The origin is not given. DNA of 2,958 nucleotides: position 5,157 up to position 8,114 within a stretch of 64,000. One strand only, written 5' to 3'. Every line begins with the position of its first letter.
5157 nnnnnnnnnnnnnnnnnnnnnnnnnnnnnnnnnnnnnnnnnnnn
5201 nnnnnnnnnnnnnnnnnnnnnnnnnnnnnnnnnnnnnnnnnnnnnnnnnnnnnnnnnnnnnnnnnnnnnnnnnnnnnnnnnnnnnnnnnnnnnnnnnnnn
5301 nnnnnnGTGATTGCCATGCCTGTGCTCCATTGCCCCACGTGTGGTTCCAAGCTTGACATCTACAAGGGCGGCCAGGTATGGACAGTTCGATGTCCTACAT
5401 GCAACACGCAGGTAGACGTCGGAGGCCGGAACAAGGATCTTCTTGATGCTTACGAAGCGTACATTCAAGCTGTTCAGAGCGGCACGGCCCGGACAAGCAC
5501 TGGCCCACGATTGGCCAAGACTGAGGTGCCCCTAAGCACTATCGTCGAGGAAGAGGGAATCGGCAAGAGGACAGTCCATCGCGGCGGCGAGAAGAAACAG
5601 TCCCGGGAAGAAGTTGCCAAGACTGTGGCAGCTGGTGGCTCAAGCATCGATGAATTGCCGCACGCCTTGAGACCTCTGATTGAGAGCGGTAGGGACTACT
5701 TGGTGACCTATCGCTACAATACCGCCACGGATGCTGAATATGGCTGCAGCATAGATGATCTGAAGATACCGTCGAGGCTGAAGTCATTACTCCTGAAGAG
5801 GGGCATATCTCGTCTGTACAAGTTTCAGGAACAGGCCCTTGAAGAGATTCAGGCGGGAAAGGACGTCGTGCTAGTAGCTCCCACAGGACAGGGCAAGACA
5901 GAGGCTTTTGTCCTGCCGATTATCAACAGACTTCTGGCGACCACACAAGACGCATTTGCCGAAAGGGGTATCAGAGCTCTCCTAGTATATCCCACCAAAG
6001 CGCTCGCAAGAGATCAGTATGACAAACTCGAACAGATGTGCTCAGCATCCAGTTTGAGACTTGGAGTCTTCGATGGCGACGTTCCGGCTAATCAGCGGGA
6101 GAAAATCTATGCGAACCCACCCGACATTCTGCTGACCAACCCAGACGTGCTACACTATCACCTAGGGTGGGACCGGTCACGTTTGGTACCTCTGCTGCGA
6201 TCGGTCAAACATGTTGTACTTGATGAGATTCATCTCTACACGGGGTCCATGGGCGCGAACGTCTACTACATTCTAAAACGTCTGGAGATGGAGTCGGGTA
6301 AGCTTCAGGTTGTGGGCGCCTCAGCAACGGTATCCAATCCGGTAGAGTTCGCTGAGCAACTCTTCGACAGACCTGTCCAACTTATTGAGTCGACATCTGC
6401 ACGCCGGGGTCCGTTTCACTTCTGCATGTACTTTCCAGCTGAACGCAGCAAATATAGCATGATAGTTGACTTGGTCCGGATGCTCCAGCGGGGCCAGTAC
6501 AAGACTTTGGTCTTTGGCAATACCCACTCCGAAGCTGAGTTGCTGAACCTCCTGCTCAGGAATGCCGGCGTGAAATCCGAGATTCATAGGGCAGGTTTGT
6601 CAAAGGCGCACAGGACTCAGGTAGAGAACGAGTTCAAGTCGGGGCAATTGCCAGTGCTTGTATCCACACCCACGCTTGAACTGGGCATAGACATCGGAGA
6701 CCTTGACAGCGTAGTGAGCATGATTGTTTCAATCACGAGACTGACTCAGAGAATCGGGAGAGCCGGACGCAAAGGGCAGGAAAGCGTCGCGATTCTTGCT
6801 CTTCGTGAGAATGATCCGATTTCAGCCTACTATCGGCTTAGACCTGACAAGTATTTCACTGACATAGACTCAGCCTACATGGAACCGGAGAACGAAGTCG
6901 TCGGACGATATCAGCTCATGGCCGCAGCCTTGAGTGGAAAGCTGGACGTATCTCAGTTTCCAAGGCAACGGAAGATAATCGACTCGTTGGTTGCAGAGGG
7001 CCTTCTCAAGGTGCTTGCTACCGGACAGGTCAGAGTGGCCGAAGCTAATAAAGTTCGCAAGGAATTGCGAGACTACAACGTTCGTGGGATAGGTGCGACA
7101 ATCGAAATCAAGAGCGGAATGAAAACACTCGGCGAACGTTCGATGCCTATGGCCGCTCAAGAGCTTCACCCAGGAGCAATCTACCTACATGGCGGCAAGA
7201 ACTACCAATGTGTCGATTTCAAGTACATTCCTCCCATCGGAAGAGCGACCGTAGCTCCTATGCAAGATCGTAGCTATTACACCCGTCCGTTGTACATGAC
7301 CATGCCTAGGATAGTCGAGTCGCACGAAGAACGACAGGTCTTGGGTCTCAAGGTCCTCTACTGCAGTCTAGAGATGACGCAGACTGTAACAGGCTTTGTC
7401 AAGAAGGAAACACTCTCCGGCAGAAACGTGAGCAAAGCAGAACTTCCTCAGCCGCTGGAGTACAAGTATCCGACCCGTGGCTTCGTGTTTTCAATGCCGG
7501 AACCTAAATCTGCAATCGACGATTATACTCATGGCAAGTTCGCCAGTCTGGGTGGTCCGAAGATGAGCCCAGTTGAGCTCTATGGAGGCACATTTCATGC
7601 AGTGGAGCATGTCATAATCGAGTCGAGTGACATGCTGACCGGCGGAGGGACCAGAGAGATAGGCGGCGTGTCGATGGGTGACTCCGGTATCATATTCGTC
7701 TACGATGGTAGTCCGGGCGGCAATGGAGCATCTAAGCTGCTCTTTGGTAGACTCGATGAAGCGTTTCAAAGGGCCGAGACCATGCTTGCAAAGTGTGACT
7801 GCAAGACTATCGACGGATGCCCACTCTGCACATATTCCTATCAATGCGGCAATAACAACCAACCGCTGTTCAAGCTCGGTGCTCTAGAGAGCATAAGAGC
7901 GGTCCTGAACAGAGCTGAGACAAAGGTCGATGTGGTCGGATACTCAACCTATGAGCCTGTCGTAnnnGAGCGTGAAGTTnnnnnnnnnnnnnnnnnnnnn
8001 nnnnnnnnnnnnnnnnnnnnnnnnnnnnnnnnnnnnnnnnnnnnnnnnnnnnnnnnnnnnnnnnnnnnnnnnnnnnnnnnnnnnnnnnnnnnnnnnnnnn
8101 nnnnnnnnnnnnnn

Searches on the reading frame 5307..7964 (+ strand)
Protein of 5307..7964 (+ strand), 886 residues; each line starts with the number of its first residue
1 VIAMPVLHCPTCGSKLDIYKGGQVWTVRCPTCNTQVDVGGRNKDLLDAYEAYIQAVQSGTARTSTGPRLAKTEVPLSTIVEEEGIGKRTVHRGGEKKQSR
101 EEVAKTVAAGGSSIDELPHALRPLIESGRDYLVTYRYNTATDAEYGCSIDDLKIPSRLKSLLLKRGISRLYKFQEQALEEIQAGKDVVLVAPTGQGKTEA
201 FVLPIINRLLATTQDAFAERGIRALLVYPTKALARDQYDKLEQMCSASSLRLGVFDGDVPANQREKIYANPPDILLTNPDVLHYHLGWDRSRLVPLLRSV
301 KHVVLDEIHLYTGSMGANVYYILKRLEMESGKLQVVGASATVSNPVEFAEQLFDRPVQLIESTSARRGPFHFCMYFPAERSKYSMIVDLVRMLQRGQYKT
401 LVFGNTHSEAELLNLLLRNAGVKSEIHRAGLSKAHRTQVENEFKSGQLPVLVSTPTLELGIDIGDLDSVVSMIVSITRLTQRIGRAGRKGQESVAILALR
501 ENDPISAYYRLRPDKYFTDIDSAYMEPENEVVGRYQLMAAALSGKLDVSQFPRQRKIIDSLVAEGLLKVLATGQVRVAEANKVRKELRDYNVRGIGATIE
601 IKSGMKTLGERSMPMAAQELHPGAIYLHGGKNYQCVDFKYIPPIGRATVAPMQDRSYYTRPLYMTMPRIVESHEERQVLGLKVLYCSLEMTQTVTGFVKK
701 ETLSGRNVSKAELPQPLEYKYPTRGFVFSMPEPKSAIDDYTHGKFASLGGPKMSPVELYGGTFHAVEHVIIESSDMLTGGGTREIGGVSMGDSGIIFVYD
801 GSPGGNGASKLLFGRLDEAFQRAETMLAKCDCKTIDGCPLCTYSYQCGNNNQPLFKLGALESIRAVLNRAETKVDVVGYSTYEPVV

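Call 59: search_protein_families(library=pfam, proteins=[window:5307-7964:+], max_evalue=0.00001)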
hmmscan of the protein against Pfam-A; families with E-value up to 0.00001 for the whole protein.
window:5307-7964:+ (886 aa): 5 families
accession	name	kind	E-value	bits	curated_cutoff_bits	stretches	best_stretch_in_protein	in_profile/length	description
PF00270.35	DEAD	-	8.8e-37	126.8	26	1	172-345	2-163/167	DEAD/DEAH box helicase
PF00271.37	Helicase_C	-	8.9e-20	71.4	23.5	1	382-490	2-110/110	Helicase conserved C-terminal domain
PF09369.15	MZB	-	2.1e-12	48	24.2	1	767-842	2-80/80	MrfA Zn-binding domain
PF22590.2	Cas3-like_C_2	-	6.8e-07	30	27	1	431-490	47-105/106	CRISPR-associated nuclease/helicase Cas3, C-terminal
PF04851.21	ResIII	-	1.2e-06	29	22.5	1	170-319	4-146/164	Type III restriction enzyme, res subunit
